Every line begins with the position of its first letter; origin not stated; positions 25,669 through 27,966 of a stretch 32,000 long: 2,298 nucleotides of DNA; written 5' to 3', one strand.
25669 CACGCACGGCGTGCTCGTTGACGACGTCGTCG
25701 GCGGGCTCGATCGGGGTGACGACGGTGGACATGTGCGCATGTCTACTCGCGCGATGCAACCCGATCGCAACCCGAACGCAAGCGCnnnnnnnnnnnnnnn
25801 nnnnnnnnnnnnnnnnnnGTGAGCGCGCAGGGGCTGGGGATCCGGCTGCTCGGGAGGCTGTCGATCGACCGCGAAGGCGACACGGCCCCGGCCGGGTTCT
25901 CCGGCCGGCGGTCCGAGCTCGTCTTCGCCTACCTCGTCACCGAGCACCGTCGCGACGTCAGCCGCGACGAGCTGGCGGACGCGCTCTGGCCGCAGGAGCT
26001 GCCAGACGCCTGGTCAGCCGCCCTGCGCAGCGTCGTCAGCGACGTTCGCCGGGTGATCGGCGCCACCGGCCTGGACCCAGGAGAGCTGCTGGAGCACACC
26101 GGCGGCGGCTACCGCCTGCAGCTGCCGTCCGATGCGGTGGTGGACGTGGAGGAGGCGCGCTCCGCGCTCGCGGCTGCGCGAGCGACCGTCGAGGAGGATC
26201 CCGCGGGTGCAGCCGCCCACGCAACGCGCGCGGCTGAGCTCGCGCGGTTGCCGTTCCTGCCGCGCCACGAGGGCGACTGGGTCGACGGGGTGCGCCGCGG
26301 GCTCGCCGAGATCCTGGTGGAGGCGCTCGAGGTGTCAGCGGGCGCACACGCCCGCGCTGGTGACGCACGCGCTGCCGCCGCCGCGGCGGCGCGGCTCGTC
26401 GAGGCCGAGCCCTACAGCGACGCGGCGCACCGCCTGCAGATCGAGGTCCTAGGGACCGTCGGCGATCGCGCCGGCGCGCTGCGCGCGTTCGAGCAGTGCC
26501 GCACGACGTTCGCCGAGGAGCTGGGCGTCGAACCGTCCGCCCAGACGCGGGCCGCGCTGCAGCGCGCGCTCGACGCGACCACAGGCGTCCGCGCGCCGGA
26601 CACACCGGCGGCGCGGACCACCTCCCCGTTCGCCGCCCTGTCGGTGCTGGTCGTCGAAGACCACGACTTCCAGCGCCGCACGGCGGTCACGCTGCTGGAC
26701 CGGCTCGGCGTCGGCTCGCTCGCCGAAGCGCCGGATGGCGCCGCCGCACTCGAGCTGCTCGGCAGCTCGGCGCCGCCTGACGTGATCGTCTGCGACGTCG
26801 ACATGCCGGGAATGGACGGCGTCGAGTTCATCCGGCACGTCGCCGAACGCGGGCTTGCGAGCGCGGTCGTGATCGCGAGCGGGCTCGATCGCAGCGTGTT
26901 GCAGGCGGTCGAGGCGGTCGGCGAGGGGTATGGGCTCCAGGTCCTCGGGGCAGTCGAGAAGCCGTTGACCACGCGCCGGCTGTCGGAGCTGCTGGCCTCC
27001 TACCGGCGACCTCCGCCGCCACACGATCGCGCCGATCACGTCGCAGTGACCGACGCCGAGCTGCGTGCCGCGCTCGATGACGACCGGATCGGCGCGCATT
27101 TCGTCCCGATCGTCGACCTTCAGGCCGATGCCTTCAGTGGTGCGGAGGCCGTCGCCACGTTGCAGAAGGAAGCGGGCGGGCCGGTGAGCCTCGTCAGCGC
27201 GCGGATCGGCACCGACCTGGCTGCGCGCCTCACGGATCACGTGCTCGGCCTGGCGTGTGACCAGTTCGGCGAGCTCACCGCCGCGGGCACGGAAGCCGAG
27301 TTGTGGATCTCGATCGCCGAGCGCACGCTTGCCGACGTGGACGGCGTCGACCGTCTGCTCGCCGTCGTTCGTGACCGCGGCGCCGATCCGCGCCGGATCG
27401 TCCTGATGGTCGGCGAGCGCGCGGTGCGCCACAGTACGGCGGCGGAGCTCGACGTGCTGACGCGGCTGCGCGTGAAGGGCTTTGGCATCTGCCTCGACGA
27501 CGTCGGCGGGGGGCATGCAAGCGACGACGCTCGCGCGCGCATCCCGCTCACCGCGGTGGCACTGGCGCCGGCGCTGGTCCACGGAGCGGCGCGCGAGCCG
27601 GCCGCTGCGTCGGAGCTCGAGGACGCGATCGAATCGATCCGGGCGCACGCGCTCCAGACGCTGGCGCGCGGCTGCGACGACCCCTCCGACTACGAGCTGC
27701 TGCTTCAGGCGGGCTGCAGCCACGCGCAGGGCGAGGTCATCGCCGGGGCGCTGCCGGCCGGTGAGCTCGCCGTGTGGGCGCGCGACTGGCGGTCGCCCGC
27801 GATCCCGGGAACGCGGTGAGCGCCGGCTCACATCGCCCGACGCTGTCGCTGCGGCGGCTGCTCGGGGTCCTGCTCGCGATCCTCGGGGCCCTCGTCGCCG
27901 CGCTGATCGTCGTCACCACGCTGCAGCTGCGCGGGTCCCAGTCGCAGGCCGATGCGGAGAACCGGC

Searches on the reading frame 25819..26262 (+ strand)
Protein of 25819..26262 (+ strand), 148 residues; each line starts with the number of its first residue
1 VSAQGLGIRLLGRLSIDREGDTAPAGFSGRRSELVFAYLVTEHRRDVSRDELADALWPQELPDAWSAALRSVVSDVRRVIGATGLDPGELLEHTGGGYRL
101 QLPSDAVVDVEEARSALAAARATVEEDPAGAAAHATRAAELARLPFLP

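Call 18: find_related_loci(query=A2, collection=metagenome_contigs, flank=3000)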
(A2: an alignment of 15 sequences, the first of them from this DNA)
Query A2 (148 aa) in metagenome_contigs; peptide patterns used: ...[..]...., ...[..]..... (x = any residue, [..] = any of these).
505 stretches matched a pattern; 217 encode a relative of the query (tblastn E <= 1e-3); the best 80 are kept; 80 distinct loci.
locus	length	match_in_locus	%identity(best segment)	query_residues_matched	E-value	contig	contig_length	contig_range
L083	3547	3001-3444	76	1-148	4e-53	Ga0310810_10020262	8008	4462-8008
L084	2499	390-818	65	8-148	3e-51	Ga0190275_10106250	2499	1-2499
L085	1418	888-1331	74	1-148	2e-52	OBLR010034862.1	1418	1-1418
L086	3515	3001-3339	74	3-115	1e-49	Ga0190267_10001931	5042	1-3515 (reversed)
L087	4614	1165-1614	57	1-148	2e-39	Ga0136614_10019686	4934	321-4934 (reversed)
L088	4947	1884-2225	60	8-120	7e-38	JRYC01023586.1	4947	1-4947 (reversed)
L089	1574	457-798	60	8-120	1e-38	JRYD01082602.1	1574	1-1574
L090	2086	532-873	60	8-120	3e-37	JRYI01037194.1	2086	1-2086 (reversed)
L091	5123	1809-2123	62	8-111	2e-35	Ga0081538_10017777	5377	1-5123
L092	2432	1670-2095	54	8-148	7e-34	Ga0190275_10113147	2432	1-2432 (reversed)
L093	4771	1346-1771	51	8-148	3e-33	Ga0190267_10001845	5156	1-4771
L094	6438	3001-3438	48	8-148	2e-31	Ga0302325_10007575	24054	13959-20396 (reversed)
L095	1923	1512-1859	51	1-122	9e-30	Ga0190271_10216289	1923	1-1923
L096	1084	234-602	50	27-148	1e-28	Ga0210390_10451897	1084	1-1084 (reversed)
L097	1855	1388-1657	59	4-92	1e-27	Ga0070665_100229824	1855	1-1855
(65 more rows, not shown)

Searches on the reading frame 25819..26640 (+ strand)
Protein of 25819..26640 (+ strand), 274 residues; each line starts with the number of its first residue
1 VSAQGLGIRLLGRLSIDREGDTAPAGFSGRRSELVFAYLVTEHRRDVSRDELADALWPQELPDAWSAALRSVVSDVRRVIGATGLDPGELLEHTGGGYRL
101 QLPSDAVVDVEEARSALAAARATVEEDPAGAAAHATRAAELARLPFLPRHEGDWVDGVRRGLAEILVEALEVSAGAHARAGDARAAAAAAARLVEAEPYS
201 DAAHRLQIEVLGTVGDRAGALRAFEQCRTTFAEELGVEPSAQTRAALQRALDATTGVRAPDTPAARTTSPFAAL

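Call 39: search_solved_structures(query=window:25819-26640:+, max_evalue=0.001, show_alignments=2)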
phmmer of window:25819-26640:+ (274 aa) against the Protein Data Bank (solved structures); distinct sequences matched with E-value up to 0.001: 4.
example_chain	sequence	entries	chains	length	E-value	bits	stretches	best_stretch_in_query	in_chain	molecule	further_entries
2fez_A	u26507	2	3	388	2.4e-19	73.3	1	6-252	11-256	Probable regulatory protein embR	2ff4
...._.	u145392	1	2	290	2.8e-11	46.9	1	7-254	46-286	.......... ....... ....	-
8k60_I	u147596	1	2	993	7.6e-10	42.2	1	8-265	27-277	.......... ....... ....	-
8jke_I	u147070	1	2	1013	7.9e-10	42.2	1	8-265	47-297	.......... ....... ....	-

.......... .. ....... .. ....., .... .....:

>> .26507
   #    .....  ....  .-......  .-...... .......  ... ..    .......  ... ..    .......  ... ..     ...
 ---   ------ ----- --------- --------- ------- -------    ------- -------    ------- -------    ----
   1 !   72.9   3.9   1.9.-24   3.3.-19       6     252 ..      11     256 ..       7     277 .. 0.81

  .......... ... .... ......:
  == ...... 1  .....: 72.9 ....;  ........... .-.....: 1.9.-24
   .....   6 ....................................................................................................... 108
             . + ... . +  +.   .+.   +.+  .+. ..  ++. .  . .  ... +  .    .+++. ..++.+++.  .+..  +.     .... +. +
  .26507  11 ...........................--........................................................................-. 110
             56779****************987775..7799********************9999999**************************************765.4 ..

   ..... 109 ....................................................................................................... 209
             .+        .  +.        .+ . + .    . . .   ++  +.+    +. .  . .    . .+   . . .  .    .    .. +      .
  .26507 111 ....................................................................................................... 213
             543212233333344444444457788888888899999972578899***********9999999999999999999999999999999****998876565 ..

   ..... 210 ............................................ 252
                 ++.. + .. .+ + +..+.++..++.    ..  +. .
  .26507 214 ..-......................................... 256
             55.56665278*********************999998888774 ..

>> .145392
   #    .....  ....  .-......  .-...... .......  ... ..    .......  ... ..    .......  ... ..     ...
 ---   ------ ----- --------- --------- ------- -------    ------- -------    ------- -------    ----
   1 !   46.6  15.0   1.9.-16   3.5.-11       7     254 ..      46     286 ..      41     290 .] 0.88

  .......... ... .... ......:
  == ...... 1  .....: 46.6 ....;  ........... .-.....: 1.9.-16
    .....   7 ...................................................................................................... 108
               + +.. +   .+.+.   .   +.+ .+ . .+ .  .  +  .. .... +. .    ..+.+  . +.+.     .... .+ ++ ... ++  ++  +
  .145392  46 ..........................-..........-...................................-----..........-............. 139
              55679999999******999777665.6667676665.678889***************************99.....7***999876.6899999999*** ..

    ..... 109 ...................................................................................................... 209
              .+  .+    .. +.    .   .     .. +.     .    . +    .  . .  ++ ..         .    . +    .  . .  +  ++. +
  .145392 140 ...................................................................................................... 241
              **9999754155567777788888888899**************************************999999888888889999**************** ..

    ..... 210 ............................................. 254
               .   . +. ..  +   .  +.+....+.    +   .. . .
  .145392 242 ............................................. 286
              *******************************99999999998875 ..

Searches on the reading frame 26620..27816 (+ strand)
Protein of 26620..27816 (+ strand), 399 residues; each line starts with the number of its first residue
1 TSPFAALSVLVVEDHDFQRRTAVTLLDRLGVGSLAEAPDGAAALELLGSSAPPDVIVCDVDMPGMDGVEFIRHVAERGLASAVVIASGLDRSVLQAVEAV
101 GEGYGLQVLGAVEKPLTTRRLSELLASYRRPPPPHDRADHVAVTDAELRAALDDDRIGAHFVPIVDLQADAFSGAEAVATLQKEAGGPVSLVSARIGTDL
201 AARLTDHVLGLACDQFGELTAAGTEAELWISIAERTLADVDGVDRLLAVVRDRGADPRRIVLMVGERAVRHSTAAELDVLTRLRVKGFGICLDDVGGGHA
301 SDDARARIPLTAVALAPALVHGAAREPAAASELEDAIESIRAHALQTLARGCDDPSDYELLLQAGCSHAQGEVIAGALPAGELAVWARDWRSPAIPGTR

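Call 51: search_solved_structures(query=window:26620-27816:+, max_evalue=1e-10, show_alignments=1)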
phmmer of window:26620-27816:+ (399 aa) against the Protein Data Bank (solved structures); distinct sequences matched with E-value up to 1e-10: 11.
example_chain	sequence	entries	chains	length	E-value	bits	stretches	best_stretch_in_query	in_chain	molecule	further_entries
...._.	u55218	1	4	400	3.2e-38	135.3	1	7-380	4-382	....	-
5m3c_A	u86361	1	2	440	1.8e-18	70.3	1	144-382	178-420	Diguanylate cyclase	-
2r6o_A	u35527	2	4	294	7.5e-14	55.1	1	143-377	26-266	Putative diguanylate cyclase/phosphodiesterase (GGDEF & EAL domains) | PUTATIVE DIGUANYLATE CYCLASE/PHOSPHODIESTERASE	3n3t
4rni_A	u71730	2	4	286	2.1e-13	53.6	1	144-384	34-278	Motility regulator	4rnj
4rnh_A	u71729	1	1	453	7.7e-13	51.7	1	144-384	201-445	Motility regulator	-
9xzo_A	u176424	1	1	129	5.2e-12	49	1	8-105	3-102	De novo protein M1X0B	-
3eqz_A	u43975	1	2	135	9.7e-12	48.1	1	49-128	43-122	Response regulator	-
5m1t_A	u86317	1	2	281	1.2e-11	47.8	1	147-383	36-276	MucR Phosphodiesterase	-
4rnf_A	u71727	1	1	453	1.8e-11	47.3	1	144-384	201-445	Motility regulator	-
3eod_A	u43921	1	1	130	4.2e-11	46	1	1-92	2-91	Protein hnr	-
7l9c_A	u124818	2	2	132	4.5e-11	45.9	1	1-92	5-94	Regulator of RpoS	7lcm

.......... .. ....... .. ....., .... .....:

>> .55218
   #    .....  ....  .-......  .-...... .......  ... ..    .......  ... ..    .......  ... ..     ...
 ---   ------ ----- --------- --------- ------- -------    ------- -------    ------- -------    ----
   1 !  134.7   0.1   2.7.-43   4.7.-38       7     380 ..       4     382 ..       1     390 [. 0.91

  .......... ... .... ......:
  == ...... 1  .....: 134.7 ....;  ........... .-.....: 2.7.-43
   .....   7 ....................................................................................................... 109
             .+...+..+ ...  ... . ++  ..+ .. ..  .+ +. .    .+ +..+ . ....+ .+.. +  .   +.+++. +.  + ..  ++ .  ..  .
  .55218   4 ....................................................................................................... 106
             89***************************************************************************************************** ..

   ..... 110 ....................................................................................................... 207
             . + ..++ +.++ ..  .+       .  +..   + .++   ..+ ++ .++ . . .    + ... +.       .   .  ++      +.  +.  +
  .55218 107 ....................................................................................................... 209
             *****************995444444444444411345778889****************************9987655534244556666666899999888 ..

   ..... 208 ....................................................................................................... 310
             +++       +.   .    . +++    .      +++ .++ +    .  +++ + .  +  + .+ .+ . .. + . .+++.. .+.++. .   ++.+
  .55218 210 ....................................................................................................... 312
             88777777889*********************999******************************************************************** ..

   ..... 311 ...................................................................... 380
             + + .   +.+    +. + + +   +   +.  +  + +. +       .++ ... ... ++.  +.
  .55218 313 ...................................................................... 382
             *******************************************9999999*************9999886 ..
